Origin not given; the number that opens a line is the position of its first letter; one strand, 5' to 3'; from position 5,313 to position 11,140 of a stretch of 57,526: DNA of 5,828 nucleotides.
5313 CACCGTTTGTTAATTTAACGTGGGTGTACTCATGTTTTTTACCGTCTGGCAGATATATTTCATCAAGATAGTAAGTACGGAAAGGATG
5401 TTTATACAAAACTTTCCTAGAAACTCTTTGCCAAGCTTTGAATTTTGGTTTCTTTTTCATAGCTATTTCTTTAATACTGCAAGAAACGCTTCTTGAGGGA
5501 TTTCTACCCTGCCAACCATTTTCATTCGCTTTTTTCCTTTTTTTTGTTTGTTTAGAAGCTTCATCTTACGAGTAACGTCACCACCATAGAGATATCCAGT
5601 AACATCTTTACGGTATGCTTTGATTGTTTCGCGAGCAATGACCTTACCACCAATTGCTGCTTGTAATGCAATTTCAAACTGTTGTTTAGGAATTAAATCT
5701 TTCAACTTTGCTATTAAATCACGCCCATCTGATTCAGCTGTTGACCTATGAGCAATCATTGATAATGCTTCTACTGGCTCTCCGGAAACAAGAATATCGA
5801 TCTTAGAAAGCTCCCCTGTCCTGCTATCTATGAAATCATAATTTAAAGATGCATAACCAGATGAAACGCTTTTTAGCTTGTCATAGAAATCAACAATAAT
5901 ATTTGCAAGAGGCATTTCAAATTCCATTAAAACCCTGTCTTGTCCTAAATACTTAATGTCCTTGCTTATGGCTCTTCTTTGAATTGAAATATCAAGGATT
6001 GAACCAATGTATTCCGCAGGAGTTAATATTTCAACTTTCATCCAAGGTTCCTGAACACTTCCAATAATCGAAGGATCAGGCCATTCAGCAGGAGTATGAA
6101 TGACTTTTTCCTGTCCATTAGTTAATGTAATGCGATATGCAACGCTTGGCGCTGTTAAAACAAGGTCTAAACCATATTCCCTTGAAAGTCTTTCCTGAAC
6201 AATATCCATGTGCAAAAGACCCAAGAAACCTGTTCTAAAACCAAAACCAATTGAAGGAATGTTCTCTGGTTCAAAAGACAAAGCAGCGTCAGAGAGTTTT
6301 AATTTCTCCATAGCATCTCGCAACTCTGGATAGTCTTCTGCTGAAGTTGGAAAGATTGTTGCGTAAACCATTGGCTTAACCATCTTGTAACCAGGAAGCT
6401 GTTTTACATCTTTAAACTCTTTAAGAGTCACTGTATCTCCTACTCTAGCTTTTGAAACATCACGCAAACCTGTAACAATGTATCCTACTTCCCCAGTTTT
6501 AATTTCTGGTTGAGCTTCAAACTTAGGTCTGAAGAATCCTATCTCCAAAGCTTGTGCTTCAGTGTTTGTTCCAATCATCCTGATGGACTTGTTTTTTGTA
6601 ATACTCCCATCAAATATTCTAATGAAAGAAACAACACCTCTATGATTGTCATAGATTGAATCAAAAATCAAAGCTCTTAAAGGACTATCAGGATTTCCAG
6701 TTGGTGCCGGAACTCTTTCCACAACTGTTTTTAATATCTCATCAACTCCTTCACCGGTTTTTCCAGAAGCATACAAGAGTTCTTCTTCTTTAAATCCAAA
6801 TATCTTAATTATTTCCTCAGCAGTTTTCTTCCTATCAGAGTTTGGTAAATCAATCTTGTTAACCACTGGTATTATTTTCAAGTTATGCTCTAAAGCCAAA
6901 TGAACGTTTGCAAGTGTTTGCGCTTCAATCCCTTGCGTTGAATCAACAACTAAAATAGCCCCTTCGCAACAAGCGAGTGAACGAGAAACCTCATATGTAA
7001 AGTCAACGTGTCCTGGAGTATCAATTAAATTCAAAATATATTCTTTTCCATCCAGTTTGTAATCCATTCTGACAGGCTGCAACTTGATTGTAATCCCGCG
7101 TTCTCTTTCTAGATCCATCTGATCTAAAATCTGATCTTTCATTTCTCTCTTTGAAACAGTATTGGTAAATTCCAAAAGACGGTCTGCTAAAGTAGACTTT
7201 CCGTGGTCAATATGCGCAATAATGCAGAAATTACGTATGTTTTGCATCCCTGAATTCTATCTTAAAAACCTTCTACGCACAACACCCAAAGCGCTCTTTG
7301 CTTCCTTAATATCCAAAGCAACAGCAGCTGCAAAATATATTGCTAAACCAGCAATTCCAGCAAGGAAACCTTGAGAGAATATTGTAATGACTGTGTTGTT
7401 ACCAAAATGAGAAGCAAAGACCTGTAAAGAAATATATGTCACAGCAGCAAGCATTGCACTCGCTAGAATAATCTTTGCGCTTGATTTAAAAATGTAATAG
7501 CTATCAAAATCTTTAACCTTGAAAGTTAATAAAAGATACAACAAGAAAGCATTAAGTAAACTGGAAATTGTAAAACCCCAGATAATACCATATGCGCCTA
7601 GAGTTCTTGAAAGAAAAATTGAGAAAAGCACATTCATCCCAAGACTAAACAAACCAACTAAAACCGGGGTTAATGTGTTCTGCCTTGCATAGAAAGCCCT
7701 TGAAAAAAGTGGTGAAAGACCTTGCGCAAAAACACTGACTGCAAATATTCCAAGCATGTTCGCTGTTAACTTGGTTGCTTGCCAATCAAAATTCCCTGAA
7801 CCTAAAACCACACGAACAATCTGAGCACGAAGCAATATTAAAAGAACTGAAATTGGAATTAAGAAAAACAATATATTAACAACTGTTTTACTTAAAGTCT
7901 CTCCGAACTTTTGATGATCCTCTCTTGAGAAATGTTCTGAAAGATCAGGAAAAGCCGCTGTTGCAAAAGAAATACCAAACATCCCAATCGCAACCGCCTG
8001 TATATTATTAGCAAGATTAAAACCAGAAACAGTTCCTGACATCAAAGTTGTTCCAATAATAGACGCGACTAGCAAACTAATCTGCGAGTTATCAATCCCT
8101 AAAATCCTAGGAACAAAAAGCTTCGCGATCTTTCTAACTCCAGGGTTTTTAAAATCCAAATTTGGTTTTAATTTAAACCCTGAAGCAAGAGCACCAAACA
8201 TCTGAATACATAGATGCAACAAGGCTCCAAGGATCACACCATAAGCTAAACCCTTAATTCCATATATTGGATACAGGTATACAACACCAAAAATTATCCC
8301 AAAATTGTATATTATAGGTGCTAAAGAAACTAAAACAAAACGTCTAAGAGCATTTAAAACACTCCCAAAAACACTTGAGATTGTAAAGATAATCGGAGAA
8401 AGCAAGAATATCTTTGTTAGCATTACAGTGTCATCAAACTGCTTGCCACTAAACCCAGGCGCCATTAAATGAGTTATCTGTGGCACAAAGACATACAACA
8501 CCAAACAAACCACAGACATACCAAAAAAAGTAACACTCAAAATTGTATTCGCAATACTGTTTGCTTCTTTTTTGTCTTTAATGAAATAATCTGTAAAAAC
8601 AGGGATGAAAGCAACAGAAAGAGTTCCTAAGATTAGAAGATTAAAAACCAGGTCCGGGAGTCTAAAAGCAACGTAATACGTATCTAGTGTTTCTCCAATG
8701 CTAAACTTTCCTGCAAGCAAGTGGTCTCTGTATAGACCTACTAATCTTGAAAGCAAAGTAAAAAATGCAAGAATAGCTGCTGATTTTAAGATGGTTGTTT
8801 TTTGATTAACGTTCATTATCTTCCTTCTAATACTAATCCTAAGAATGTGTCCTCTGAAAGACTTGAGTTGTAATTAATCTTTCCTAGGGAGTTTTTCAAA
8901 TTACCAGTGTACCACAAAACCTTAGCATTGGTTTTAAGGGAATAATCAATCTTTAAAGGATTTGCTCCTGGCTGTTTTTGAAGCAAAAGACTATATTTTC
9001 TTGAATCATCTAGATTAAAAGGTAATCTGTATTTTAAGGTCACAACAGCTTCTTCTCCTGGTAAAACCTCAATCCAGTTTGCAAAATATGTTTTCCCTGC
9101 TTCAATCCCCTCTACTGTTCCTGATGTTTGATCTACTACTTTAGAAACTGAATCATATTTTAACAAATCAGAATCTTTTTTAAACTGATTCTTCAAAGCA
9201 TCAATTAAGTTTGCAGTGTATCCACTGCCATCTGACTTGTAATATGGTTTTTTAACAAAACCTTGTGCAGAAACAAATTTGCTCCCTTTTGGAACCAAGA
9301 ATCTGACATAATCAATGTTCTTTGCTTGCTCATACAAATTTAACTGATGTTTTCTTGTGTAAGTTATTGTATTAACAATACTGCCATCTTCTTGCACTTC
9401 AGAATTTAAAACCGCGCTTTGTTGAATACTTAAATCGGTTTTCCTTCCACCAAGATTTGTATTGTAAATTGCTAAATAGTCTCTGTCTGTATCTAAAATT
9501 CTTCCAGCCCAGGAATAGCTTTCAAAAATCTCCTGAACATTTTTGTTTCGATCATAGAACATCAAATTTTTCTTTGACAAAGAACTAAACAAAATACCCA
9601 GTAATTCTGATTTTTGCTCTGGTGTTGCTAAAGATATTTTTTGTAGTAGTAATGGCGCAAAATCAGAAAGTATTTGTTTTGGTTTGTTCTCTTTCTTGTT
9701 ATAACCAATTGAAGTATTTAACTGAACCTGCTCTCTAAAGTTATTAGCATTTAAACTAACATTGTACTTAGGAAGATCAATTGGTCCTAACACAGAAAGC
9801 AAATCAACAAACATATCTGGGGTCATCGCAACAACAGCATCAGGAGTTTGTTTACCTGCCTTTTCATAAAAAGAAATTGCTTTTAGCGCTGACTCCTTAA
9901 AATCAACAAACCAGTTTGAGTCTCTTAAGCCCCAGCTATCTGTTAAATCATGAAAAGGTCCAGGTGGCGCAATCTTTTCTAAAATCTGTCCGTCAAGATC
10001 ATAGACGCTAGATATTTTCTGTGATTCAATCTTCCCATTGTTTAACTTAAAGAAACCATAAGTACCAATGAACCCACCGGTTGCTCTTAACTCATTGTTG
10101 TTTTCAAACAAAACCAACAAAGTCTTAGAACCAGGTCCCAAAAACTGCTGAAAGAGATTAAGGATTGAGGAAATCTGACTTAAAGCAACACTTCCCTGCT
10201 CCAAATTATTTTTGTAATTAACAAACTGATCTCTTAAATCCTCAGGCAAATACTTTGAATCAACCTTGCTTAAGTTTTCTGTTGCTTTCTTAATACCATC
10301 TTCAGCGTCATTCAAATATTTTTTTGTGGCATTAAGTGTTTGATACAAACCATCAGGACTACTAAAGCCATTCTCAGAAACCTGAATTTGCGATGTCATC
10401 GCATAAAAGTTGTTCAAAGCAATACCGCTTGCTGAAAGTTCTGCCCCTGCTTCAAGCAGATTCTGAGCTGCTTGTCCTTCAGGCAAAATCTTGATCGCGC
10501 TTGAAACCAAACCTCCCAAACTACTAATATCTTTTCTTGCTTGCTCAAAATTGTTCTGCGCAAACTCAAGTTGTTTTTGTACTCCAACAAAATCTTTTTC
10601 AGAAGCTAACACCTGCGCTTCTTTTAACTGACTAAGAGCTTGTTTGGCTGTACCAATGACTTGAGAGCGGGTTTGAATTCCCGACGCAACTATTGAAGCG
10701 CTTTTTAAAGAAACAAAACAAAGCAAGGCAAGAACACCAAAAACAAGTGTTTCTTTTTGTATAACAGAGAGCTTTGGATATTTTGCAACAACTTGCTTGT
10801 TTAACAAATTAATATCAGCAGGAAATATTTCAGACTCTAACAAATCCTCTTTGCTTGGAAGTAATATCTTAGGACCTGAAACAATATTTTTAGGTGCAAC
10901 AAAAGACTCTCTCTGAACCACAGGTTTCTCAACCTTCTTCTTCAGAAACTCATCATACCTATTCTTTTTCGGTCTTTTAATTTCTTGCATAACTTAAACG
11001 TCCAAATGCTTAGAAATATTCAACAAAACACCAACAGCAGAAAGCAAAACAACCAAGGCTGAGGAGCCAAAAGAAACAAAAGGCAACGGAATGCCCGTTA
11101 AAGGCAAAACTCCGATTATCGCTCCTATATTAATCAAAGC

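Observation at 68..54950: Five dispersed GC-rich patches in an AT-rich genome, with recurring cassette-like architecture and non-random placement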

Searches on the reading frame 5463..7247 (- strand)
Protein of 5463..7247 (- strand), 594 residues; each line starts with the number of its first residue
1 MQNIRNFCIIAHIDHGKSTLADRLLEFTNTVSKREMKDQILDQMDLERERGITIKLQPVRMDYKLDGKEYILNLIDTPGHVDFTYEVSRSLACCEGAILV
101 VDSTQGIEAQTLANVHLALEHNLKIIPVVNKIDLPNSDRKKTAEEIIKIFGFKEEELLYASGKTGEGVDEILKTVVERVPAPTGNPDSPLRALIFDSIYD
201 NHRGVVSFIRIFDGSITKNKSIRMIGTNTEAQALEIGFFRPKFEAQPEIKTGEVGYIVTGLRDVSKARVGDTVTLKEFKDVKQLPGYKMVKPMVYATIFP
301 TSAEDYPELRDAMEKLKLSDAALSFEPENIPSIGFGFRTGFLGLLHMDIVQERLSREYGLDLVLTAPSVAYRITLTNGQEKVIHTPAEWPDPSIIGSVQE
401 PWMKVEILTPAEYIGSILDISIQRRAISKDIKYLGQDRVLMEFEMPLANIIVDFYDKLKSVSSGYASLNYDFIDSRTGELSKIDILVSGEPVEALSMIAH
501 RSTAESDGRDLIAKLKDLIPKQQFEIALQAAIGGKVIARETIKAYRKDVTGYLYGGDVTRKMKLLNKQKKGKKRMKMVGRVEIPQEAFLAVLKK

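Call 39: search_protein_families(library=pfam, max_evalue=0.001, proteins=[window:5463-7247:-])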
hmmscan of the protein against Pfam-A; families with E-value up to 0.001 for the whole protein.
window:5463-7247:- (594 aa): 8 families
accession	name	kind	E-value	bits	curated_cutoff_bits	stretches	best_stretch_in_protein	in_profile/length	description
PF00009.33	GTP_EFTU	-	4.2e-56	190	26.5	1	3-180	2-187/188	Elongation factor Tu GTP binding domain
PF06421.17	LepA_C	-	1.2e-47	160.9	29.7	1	487-593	1-107/107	GTP-binding protein LepA C-terminus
PF00679.30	EFG_C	-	8.5e-18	64.6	27.9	1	398-473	2-76/89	Elongation factor G C-terminus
PF03144.31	GTP_EFTU_D2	-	3.2e-08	34.3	30.3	1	204-274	1-73/73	Elongation factor Tu domain 2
PF00071.28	Ras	-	1.3e-05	25.3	21.6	1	49-179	27-160/162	Ras family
PF22042.2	EF-G_D2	-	1.8e-05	25.2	27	1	189-228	1-39/84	Elongation factor G domain 2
PF14492.12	EFG_III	-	6.6e-05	23.3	27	0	291-364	3-73/75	Elongation Factor G, domain III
PF01926.29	MMR_HSR1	-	0.00025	21.6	21.9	1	13-131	8-113/113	50S ribosome-binding GTPase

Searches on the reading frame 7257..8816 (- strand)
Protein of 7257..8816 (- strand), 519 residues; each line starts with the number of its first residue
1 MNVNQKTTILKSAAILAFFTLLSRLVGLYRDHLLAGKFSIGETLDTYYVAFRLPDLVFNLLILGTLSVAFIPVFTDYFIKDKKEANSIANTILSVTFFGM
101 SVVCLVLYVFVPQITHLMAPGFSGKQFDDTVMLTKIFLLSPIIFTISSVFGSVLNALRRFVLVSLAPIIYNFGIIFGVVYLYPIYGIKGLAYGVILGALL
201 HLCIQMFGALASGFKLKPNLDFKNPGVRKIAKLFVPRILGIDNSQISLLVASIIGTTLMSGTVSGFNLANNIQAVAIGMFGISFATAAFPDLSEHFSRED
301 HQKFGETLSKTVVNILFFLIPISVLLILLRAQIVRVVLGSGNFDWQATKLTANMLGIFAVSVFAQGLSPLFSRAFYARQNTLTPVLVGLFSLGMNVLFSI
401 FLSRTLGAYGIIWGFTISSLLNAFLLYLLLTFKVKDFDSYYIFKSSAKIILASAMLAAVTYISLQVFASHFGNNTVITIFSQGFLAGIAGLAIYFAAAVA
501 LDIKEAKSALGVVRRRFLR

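Call 39: search_protein_families(library=pfam, max_evalue=0.001, proteins=[window:7257-8816:-])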
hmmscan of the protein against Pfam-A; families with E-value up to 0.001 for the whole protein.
window:7257-8816:- (519 aa): 3 families
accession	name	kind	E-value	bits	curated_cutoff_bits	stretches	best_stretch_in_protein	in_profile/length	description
PF03023.19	MurJ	-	3.4e-87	293.4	27.4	1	39-477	6-446/451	Lipid II flippase MurJ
PF01554.23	MatE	-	7.2e-10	39.2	24.9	1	248-399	14-159/161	MatE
PF13440.11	Polysacc_synt_3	-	7.2e-09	35.7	23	1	133-340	84-286/293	Polysaccharide biosynthesis protein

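Call 40: find_related_loci(query=window:7257-8816:-, collection=genome_contigs, flank=10000)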
Query window:7257-8816:- (519 aa) in genome_contigs; peptide patterns used: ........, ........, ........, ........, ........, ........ (x = any residue, [..] = any of these).
73 stretches matched a pattern; 4 encode a relative of the query (tblastn E <= 1e-3); 4 distinct loci.
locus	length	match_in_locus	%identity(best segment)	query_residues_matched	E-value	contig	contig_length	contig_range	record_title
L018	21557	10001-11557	99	1-519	0e+0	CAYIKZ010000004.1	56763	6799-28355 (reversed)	MAG TPA_asm: uncultured Candidatus Saccharibacteria bacterium isolate ERP119705_co23_399 genome assembly, contig: NODE_3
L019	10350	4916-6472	96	1-519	0e+0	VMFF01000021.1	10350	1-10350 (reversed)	MAG: Candidatus Doudnabacteria bacterium Gr01-1014_77 G01um101477_scaffold_3226, whole genome shotgun sequence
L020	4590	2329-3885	91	1-519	0e+0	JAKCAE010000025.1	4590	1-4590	MAG: bacterium isolate WY4.bin85 NODE_25234_length_4590_cov_1.796325, whole genome shotgun sequence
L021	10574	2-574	91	329-519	8e-105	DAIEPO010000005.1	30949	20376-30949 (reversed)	MAG TPA_asm: bacterium isolate clean1170 NODE_5_length_30949_cov_4.685864, whole genome shotgun sequence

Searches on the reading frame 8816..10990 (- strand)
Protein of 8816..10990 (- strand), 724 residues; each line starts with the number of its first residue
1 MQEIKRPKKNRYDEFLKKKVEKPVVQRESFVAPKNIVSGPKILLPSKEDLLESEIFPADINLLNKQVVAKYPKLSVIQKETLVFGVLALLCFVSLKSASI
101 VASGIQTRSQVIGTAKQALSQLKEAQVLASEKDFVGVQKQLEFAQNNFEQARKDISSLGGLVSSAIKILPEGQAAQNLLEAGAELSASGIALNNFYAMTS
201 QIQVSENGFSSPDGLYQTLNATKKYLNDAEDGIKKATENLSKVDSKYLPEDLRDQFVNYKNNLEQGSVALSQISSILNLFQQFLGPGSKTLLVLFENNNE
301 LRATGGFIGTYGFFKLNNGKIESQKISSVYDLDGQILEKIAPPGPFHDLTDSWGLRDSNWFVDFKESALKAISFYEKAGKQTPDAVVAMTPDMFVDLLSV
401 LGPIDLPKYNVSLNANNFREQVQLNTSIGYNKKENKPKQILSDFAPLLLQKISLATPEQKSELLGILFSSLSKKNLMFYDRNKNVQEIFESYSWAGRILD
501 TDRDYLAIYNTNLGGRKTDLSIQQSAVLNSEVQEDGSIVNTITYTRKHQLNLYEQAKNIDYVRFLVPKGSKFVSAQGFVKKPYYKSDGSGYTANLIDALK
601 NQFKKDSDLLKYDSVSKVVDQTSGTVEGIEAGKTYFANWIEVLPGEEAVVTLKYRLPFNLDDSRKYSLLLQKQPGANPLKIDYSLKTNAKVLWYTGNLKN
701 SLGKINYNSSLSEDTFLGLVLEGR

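Call 39: search_protein_families(library=pfam, max_evalue=0.001, proteins=[window:8816-10990:-])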
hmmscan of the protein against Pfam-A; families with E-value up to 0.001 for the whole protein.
window:8816-10990:- (724 aa): 1 family
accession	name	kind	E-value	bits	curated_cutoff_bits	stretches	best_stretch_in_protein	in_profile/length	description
PF13196.11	DUF4012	-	1.8e-22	80.9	28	1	287-420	2-137/144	Protein of unknown function (DUF4012)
